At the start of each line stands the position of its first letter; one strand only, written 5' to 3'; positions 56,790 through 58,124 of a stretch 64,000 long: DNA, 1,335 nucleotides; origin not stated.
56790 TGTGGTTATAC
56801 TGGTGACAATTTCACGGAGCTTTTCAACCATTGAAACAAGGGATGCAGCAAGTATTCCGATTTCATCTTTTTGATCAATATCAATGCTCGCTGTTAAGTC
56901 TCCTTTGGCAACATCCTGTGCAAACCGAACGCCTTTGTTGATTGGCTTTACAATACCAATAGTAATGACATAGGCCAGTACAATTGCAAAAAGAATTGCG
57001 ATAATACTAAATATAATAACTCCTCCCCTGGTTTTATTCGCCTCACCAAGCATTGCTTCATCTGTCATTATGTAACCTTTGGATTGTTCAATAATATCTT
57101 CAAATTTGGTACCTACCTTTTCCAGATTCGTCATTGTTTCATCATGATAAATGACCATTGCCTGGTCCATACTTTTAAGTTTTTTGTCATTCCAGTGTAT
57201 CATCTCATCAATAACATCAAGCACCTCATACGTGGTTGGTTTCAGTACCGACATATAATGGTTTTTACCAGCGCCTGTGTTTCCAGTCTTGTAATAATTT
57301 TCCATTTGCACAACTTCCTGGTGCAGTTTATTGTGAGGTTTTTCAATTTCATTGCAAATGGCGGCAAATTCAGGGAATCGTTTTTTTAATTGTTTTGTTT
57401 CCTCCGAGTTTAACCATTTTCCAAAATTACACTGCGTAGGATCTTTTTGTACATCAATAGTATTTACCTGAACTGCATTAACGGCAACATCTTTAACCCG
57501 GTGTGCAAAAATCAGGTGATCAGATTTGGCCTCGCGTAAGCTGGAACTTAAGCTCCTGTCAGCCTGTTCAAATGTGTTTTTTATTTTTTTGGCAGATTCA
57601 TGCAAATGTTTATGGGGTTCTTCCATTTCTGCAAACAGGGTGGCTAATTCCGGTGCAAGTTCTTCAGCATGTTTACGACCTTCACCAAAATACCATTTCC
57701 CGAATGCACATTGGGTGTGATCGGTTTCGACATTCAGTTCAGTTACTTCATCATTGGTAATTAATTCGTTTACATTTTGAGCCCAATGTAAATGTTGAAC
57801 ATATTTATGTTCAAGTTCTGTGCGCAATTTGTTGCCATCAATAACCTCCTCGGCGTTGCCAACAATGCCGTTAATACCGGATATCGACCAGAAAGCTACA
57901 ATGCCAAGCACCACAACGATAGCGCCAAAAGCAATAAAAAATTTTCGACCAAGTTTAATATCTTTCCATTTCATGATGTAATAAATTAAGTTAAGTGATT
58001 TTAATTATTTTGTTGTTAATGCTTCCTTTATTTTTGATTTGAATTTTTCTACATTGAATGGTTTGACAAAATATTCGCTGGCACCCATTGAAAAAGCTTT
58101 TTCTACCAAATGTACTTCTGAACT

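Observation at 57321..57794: Tandem CZB (chemoreceptor zinc-binding) motifs in the predicted periplasmic domain of an MCP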

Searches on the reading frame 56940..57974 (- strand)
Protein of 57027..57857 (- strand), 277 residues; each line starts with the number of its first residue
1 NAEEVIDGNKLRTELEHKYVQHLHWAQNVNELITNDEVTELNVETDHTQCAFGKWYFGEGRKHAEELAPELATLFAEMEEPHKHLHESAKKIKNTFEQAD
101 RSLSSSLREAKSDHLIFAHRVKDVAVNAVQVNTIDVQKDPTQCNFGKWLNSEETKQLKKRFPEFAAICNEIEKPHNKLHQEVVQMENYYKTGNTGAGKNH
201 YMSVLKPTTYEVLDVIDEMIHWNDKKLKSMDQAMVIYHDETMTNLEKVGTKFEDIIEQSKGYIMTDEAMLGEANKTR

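Call 7: find_homologous_proteins(query=window:57027-57857:-)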
Query seq(277 aa) (277 aa): 24 proteins with E <= 0.001 among 381 candidates.
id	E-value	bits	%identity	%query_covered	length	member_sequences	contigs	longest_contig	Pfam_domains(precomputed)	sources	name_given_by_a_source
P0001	1.2e-96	341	57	100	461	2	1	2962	PF00672.31,PF13682.12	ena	-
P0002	2.7e-96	340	56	97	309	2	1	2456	PF13682.12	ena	-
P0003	7.6e-86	306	56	87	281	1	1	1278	PF13682.12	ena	-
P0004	2.0e-83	298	51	100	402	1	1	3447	PF13682.12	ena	-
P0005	7.4e-82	293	49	100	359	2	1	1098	PF13682.12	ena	-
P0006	2.0e-71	259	45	100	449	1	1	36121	PF00672.31,PF13682.12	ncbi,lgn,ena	-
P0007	4.3e-68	248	44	100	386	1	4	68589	PF13682.12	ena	-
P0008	2.7e-66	242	42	100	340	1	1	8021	PF13682.12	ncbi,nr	ncbi:MAG: chemotaxis protein, partial [candidate division Zixibacteria bacterium]|nr:chemotaxis prot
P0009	3.7e-64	235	43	70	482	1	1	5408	PF13682.12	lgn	-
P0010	5.2e-63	231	44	100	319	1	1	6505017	PF13682.12,PF12729.14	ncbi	ncbi:MAG: CZB domain-containing protein, partial [Phycisphaerales bacterium]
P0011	1.4e-60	223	43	74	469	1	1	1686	PF13682.12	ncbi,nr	ncbi:MAG: CZB domain-containing protein, partial [Desulfobulbaceae bacterium]|nr:CZB domain-containi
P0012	8.3e-60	221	63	56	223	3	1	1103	PF13682.12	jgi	jgi:methyl-accepting chemotaxis protein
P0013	1.1e-59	220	42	100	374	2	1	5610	PF00672.31,PF13682.12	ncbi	ncbi:MAG: CZB domain-containing protein, partial [Spirochaetota bacterium]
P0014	5.0e-55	205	40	100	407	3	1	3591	PF13682.12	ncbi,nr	ncbi:MAG: CZB domain-containing protein, partial [Desulfobacterales bacterium]|nr:CZB domain-contain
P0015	2.5e-54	203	38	100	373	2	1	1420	PF13682.12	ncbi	-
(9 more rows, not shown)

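Call 16: search_solved_structures(query=window:57027-57857:-, max_evalue=1, show_alignments=3)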
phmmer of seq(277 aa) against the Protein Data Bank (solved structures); distinct sequences matched with E-value up to 1: 1.
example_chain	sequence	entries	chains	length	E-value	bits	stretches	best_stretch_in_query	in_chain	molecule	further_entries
1xqo_A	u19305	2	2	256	0.48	13.2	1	149-216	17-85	8-oxoguanine DNA glycosylase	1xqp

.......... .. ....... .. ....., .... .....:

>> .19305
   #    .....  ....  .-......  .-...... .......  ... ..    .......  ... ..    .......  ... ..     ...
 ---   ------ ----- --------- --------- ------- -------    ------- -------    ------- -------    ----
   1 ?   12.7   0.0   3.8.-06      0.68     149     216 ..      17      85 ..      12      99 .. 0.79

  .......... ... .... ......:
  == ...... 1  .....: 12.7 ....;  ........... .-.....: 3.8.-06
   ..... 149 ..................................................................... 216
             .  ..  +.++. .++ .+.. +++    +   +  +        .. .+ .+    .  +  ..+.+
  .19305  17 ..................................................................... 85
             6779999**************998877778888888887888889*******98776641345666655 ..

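Call 21: find_related_loci(query=A1, collection=genome_contigs, flank=6000)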
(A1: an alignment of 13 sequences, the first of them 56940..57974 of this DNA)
Query A1 (345 aa) in genome_contigs; peptide patterns used: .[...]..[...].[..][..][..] (x = any residue, [..] = any of these).
599 stretches matched a pattern (row limit reached: there are more); 435 encode a relative of the query (tblastn E <= 1e-3); the best 80 are kept; 80 distinct loci.
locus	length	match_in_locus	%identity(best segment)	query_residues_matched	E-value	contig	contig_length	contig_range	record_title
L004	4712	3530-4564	65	1-345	5e-151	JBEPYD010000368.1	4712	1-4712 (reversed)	MAG: Bacteroidales bacterium isolate 02_S197.semibin_refined.163 NODE_13742_length_4712_cov_2.601745:0-4712, whole genom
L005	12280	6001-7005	61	1-335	7e-145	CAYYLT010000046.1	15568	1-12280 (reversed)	MAG TPA_asm: uncultured Bacteroidales bacterium isolate binchicken_co8_376 genome assembly, contig: NODE_6674_length_155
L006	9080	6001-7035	63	1-345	4e-142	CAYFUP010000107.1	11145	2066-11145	MAG TPA_asm: uncultured Bacteroidales bacterium isolate ERP107533_co1_163 genome assembly, contig: NODE_5893_length_1114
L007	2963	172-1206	59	1-345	6e-143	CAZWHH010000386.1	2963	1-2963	MAG TPA_asm: uncultured Bacteroidales bacterium isolate binchicken_co13_31 genome assembly, contig: NODE_62311_length_29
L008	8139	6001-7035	57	1-345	2e-132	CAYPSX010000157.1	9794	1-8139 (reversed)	MAG TPA_asm: uncultured Bacteroidales bacterium isolate SRP332253_co1_258 genome assembly, contig: NODE_11626_length_979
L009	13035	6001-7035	57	1-345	4e-131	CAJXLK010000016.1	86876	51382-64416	MAG TPA_asm: uncultured Bacteroidetes bacterium isolate SRR6193124_bin.32_MetaBAT_v2.12.1_MAG genome assembly, contig: N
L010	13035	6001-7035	54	1-345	2e-129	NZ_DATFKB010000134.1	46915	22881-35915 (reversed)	MAG: Salinivirga sp. isolate SMAG_U9159 k141_89484, whole genome shotgun sequence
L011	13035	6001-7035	52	1-345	1e-124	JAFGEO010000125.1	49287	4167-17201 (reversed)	MAG: Bacteroidales bacterium isolate Zod_Metabat.1236 k87_9944697, whole genome shotgun sequence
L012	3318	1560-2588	56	1-345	9e-127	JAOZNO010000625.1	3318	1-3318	MAG: Bacteroidales bacterium isolate GMC4.concoct.210_sub GMC4_66217_length_3318_cov_6.063439, whole genome shotgun sequ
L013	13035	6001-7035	51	1-345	5e-119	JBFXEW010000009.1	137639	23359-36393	MAG: Salinivirgaceae bacterium isolate CA_2019_TPIn_125 NODE_438_length_137639_cov_13.515824_TPIn, whole genome shotgun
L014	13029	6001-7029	54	1-345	1e-118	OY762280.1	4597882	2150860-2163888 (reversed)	MAG: Bacteroidales bacterium isolate 20329f36-1aa7-4b1c-baf8-c582a14de254 genome assembly, chromosome: 1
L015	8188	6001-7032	50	1-345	2e-111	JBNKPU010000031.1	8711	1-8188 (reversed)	MAG: Bacteroidales bacterium isolate G1.bin.32.orig k141_629965, whole genome shotgun sequence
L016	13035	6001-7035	51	1-345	2e-110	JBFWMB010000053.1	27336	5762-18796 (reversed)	MAG: Salinivirgaceae bacterium isolate CA_2019_NHSR_8 NODE_4065_length_27336_cov_5.000404_NHSR, whole genome shotgun seq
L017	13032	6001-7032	50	1-345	9e-110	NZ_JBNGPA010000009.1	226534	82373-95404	Carboxylicivirga sp. RSCT41 c_000000000009, whole genome shotgun sequence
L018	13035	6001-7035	48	1-345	1e-108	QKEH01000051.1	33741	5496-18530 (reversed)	MAG: Bacteroidetes bacterium isolate SZUA-471 scaffold_2552, whole genome shotgun sequence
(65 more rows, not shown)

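Call 23: predict_structure(alignment_id=A1)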
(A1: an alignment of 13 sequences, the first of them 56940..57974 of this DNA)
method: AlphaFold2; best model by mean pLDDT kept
length: 345 residues; sequences in the alignment: 13
mean_pLDDT: 85.6   pTM: 0.68
mean pLDDT of the five models: 85.6, 84.4, 83.6, 81.8, 79.8
residues with pLDDT >= 90: 201; 70-90: 83; 50-70: 55; < 50: 6
segments of 3 or more residues with pLDDT < 50: 1-3, 343-345
pLDDT, mean of each block of 10 residues (from residue 1): 52 70 73 59 77 88 91 88 92 91 87 93 96 93 95 96 87 94 95 93 95 96 95 95 97 97 96 97 94 85 62 65 73 69 49
secondary structure, 60 per line:
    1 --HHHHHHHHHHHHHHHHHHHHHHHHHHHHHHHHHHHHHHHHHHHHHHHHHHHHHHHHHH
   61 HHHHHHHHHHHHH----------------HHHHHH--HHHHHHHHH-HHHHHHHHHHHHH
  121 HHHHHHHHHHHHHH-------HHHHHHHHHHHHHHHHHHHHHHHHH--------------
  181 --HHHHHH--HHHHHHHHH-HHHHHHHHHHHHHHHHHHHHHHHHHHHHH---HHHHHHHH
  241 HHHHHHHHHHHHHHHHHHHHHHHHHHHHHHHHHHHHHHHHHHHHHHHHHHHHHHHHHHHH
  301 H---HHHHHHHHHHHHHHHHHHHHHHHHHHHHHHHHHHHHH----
elements in order: H3-73 H90-95 H98-106 H108-134 H142-166 H183-188 H191-199 H201-229 H233-301 H305-341

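Call 25: search_protein_representatives(alignment_id=A1)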
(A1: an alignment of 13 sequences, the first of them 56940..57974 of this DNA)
Query: 13 sequences, 359 profile positions. Proteins with E-value up to 0.001 (for the whole library): 5194; up to 1e-10: 2003; up to 1e-30: 890. The best 150 are listed.
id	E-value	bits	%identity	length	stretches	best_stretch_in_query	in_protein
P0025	1.5e-167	573.7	-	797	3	5-229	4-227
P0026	6.3e-162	555.2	-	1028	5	4-223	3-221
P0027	1.1e-154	531.3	-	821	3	2-205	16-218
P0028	9.7e-154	528.3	-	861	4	1-167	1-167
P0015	1.1e-151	521.5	-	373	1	1-354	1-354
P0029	6.4e-149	512.4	-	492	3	3-220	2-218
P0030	1.9e-148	510.8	-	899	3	5-228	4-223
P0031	6.5e-148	509.1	-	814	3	1-167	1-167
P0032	2.4e-147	507.2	-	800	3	3-209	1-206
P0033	5.2e-145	499.6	-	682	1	1-353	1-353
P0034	1.9e-144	497.7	-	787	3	1-167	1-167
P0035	2.4e-143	494.1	-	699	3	1-353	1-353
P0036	5.1e-143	493.0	-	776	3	6-223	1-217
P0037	7.1e-143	492.5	-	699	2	1-357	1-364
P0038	4.4e-142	489.9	-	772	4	1-226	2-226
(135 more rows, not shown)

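Call 27: fold_search(model_id=the predicted structure, library=pdb)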
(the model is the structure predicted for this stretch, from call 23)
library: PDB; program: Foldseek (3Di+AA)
matches with E <= 10: 631; with E <= 0.001: 0
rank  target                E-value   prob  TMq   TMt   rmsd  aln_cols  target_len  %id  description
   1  7zr1_C                3.7e-02  0.84  0.22  0.12  31.0       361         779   11  Chaetomium thermophilum Mre11-Rad50-Nbs1 complex bound to ATPyS (composite structure) (released 2023-01-11)
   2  3o1h_A                4.7e-02  0.87  0.24  0.27  19.1       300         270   10  Crystal Structure of the TorS sensor domain - TorT complex in the presence of TMAO (released 2011-12-21)
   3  9e5c_6c               4.7e-02  0.63  0.20  0.03  29.6       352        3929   12  Cryo-EM structure of 96 nm repeat of microtubule doublet from T. brucei flagellum (released 2025-03-12)
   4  3o1i_B                1.0e-01  0.72  0.22  0.26  19.5       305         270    8  Crystal Structure of the TorS sensor domain - TorT complex in the absence of ligand (released 2011-12-21)
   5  7zr1_D                1.2e-01  0.63  0.23  0.12  30.5       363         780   12  Chaetomium thermophilum Mre11-Rad50-Nbs1 complex bound to ATPyS (composite structure) (released 2023-01-11)
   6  6h2x                  1.2e-01  0.33  0.18  0.18  34.1       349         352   10  MukB coiled-coil elbow from E. coli (released 2019-03-06)
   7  7wrm_A                1.4e-01  1.00  0.29  0.67   7.1       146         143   11  The malate-bound dimer of chemoreceptor MCP2201 ligand binding domain (released 2023-01-04)
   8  2efk                  1.4e-01  0.66  0.24  0.28  28.5       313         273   10  Crystal structure of the EFC domain of Cdc42-interacting protein 4 (released 2007-05-29)
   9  3o1i_A                1.4e-01  0.60  0.21  0.24  20.4       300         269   10  Crystal Structure of the TorS sensor domain - TorT complex in the absence of ligand (released 2011-12-21)
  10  7sqc_1Y               1.5e-01  0.63  0.22  0.27  27.9       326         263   10  Ciliary C1 central pair apparatus isolated from Chlamydomonas reinhardtii (released 2022-04-13)
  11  7n6g_3R               1.6e-01  0.28  0.16  0.15  47.7       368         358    7  C1 of central pair (released 2022-05-18)
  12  9kup_A                1.7e-01  1.00  0.27  0.66   7.5       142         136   12  Crystal structure of MCP2201LBD (released 2025-10-22)
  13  9a69_B                1.9e-01  0.66  0.24  0.14  36.3       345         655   10  Integrative model of MCPB-MCPC by crosslinking MS and deep learning (released 2024-09-18)
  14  3o1j_A                2.3e-01  0.84  0.27  0.32  19.5       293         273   10  Crystal Structure of the TorS sensor domain - TorT complex in the absence of isopropanol (released 2011-12-21)
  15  7n6g_3P               2.4e-01  0.51  0.24  0.23  39.0       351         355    8  C1 of central pair (released 2022-05-18)
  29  2yfa_B                3.8e-01  0.75  0.28  0.38  17.8       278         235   11  X-ray structure of McpS ligand binding domain in complex with malate (released 2012-04-18)
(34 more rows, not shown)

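Call 44: search_solved_structures(query=A1, max_evalue=1, show_alignments=3)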
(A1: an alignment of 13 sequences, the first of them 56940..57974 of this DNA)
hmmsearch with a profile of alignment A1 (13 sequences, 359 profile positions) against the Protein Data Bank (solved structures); distinct sequences matched with E-value up to 1: 5.
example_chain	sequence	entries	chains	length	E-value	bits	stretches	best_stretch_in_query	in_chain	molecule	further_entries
5eqj_A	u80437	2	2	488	0.094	15.1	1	186-245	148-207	tRNA (adenine(58)-N(1))-methyltransferase non-catalytic subunit TRM6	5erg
6p0w_A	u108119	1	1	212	0.46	12.8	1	153-266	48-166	Putative thiol-specific antioxidant protein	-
7kuu_A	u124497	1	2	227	0.54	12.6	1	153-266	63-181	Alkyl hydroperoxide reductase C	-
6y1y_A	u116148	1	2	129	0.6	12.4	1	241-297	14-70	CheA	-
5xg2_A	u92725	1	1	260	0.68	12.2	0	195-270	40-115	Chromosome partition protein Smc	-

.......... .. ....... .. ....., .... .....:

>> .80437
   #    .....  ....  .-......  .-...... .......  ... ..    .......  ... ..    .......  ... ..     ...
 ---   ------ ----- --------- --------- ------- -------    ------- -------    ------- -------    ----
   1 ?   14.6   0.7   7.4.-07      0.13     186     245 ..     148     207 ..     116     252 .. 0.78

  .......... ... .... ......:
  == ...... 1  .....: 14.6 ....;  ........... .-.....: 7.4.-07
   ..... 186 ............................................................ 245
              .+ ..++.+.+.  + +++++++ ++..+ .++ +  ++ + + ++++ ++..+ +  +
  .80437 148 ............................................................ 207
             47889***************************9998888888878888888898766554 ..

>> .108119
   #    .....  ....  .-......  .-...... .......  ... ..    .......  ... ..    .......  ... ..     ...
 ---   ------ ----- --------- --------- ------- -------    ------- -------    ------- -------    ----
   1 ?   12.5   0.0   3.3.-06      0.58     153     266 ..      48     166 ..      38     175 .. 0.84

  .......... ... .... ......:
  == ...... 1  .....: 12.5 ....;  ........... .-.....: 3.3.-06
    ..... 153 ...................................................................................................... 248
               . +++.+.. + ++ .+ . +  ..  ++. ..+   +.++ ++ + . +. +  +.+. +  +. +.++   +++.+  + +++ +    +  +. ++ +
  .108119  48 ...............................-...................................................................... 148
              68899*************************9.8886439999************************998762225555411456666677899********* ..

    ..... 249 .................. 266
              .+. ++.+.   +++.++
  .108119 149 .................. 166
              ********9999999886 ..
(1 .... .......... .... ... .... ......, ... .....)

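Call 51: predict_structure(alignment_id=A2)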
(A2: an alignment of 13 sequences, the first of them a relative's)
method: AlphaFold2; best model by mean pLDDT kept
length: 482 residues; sequences in the alignment: 13
mean_pLDDT: 86.4   pTM: 0.62
mean pLDDT of the five models: 86.4, 86.3, 84.7, 83.9, 82.8
residues with pLDDT >= 90: 307; 70-90: 116; 50-70: 40; < 50: 19
segments of 3 or more residues with pLDDT < 50: 466-482
pLDDT, mean of each block of 10 residues (from residue 1): 57 70 73 65 81 88 92 88 93 93 91 96 97 92 94 90 83 92 95 93 96 94 85 90 94 95 93 92 88 93 95 96 96 95 95 90 93 94 96 96 96 93 76 70 73 70 51 39 31
secondary structure, 60 per line:
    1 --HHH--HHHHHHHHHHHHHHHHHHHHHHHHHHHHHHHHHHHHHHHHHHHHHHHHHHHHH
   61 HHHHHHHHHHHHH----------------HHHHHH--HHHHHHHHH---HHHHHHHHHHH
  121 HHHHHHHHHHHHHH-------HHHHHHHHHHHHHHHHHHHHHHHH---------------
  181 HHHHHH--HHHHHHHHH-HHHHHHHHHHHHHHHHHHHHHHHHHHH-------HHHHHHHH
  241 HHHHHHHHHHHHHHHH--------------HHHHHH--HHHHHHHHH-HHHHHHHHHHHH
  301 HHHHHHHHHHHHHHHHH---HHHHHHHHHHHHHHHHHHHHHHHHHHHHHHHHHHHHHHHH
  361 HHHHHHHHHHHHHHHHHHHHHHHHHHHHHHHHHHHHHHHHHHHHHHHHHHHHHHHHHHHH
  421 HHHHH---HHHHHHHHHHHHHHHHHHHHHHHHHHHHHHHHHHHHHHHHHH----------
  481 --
elements in order: H8-73 H90-95 H98-106 H110-134 H142-165 H181-186 H189-197 H199-225 H233-256 H271-276 H279-287 H289-317 H321-425 H429-470

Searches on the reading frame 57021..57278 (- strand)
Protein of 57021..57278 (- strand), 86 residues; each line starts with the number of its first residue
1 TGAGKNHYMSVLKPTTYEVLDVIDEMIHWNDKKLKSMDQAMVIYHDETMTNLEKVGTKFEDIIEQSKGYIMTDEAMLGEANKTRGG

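Call 46: search_protein_families(library=pfam, proteins=[window:57021-57278:-], max_evalue=1)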
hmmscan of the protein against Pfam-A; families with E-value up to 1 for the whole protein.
seq(86 aa): 1 family
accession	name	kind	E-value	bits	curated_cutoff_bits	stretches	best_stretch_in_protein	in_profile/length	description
PF07833.16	Cu_amine_oxidN1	-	0.14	12.6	24.2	1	19-63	54-97/108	Copper amine oxidase N-terminal domain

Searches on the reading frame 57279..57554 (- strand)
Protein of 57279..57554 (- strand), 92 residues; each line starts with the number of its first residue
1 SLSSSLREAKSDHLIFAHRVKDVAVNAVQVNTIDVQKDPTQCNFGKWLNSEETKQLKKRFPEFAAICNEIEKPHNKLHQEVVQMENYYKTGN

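Call 46: search_protein_families(library=pfam, proteins=[window:57279-57554:-], max_evalue=1)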
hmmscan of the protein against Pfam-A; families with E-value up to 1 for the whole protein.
seq(92 aa): 2 families
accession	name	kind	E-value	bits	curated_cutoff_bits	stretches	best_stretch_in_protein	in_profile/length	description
PF13682.11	CZB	-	1.7e-12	48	29.4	1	13-83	1-62/64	Chemoreceptor zinc-binding domain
PF11568.13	Med29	-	0.0074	17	25.2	1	41-84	36-79/139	Mediator complex subunit 29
